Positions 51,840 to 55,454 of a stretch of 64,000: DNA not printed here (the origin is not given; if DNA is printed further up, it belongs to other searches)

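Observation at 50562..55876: Candidate defence island: serine recombinase plus a 1,100-aa SF2 helicase with an uncharacterised 600-aa C-terminal half, bounded by tRNA-Ser(UGA)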

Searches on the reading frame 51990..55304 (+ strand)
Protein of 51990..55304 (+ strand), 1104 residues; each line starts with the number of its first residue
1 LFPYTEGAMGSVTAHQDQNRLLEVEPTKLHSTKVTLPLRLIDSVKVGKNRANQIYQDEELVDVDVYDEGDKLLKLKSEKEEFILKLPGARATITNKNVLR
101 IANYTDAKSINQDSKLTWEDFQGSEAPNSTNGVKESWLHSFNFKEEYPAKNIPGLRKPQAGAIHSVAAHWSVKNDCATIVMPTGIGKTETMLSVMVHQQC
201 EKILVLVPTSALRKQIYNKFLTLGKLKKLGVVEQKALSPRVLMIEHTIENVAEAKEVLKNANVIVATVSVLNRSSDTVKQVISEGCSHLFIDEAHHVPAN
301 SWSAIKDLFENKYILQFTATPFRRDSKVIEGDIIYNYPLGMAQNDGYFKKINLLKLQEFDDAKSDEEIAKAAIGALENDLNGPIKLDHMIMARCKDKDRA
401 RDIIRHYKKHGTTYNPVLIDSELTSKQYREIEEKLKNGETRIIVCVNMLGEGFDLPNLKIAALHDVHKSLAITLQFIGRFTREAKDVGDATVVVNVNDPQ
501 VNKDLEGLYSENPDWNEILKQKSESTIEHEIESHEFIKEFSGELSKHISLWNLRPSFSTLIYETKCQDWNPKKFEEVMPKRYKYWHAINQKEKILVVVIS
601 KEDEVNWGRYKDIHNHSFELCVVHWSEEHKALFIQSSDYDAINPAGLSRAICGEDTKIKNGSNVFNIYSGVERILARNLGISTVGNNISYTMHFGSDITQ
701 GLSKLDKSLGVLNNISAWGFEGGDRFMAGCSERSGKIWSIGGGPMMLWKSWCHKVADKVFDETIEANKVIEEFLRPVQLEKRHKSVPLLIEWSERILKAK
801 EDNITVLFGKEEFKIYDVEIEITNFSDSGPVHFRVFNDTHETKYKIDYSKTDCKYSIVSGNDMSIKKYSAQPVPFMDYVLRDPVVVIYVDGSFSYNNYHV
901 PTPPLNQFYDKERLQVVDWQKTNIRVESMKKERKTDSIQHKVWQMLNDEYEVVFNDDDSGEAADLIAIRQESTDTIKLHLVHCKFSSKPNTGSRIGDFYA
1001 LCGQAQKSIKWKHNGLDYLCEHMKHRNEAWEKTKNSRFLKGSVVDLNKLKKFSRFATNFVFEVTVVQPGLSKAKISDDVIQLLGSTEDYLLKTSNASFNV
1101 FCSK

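Call 4: search_protein_families(library=pfam, proteins=[window:51990-55304:+], max_evalue=0.1)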
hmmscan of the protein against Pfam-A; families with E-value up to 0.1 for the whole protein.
window:51990-55304:+ (1104 aa): 5 families
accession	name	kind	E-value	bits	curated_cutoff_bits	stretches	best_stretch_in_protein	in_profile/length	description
PF04851.21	ResIII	-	1.5e-27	97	22.5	1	155-323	4-164/164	Type III restriction enzyme, res subunit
PF00270.35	DEAD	-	3.6e-15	56.5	26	1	159-322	4-161/167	DEAD/DEAH box helicase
PF00271.37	Helicase_C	-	3.5e-11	43.8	23.5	1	390-482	18-108/110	Helicase conserved C-terminal domain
PF18766.7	SWI2_SNF2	-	4.2e-09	36.8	26.7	1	175-355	19-192/221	SWI2/SNF2 ATPase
PF13401.12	AAA_22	-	0.0018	19.1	27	1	176-315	7-116/130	AAA domain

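Call 5: search_protein_families(library=padloc, proteins=[window:51990-55304:+], max_evalue=0.1)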
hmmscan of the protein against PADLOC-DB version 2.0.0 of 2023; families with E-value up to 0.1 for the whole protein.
window:51990-55304:+ (1104 aa): 21 families
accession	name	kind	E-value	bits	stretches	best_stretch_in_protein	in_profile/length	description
PDLC02707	PbeA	-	1.7e-15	54.7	2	153-324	252-416/672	PbeA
PDLC01439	typeIV_DinG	-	9.6e-12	42.3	1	154-228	16-85/575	CAS-IV-A; associated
PDLC02704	PbeA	-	1.7e-11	41.3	2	154-329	254-426/682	PbeA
PDLC03658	mREase_IV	-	2.9e-11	39.8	2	159-333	227-383/953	Type IV methyl-directed restriction enzyme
PDLC01252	Cas3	-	1.3e-07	29.4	1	179-502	4-307/324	CAS-I; effector_G3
PDLC03659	mREase_IV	-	1e-06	25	2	394-486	466-556/945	Type IV methyl-directed restriction enzyme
PDLC03047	REase_I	-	1.2e-06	24.5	1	142-355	332-532/1107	Type I restriction enzyme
PDLC00194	HamB1|HamB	-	2.5e-06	23.7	2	175-294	246-357/995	DEAD-box helicase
PDLC03648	REase_III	-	2.7e-05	20.5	1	290-483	137-354/871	Type III restriction enzyme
PDLC01762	Cas3b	-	4.6e-05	20.2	1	177-435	243-493/692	-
PDLC03928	PsyrT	-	0.00035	17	1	421-486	273-338/689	-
PDLC00938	Cas3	-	0.00039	17.8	1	179-234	4-63/358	CRISPR-associated helicase Cas3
PDLC02030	Cas3d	-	0.001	15.6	1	160-267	25-127/620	-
PDLC04173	GajB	-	0.0022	15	1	174-224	9-60/471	-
PDLC02029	Cas3d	-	0.0023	14.1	1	177-215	48-86/758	-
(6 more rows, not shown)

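Call 6: search_protein_families(library=ncbifam, proteins=[window:51990-55304:+], max_evalue=0.1)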
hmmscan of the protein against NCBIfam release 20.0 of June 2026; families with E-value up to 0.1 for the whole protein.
window:51990-55304:+ (1104 aa): 31 families (the best 25 are shown)
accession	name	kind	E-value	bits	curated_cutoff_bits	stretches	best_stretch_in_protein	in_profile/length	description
NF053632.1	heli_RadD_YejH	equivalog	2.3e-12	46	720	2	155-327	3-157/573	DNA repair helicase RadD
NF010337.0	PRK13766.1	equivalog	1.7e-11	43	610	1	172-330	28-182/781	Hef nuclease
TIGR01054.1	rgy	equivalog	5.4e-10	37.5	471.7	1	167-279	88-198/1172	reverse gyrase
NF008169.0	PRK10917.2-3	equivalog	6.4e-10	38.2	555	1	155-335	230-393/610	ATP-dependent DNA helicase RecG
NF003673.1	PRK05298.1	equivalog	1.1e-09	37.3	743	2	376-484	432-543/653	excinuclease ABC subunit UvrB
TIGR04095.1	dnd_restrict_1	equivalog_domain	3.1e-09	36.3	600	1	168-346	18-200/451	DNA phosphorothioation system restriction enzyme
TIGR00631.1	uvrb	equivalog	1.5e-08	33.3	750.1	1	394-485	450-544/658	excinuclease ABC subunit UvrB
NF046051.1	restrict_EcoAI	equivalog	1.6e-08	33.5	550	1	154-352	157-347/768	EcoAI/FtnUII family type I restriction enzme subunit R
NF010338.0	PRK13767.1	equivalog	5.8e-07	28.1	849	1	421-498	323-400/877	ATP-dependent helicase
NF045503.1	repair_heli_XPB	equivalog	2.1e-06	26.6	610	1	132-460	161-484/548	DNA repair helicase XPB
NF008521.0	PRK11448.1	equivalog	2.4e-06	25.9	729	1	154-222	413-485/1123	type I restriction-modification system endonuclease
TIGR00580.2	mfd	equivalog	3.5e-06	25.7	800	1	184-324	464-594/907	transcription-repair coupling factor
NF004065.0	PRK05580.1-1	equivalog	9.1e-06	24.1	858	1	134-220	182-264/731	primosomal protein N'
TIGR00643.1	recG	equivalog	2e-05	23.5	659.4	1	399-485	468-555/629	ATP-dependent DNA helicase RecG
NF008729.0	PRK11747.1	equivalog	3.9e-05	22.3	598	0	156-221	27-99/703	ATP-dependent DNA helicase DinG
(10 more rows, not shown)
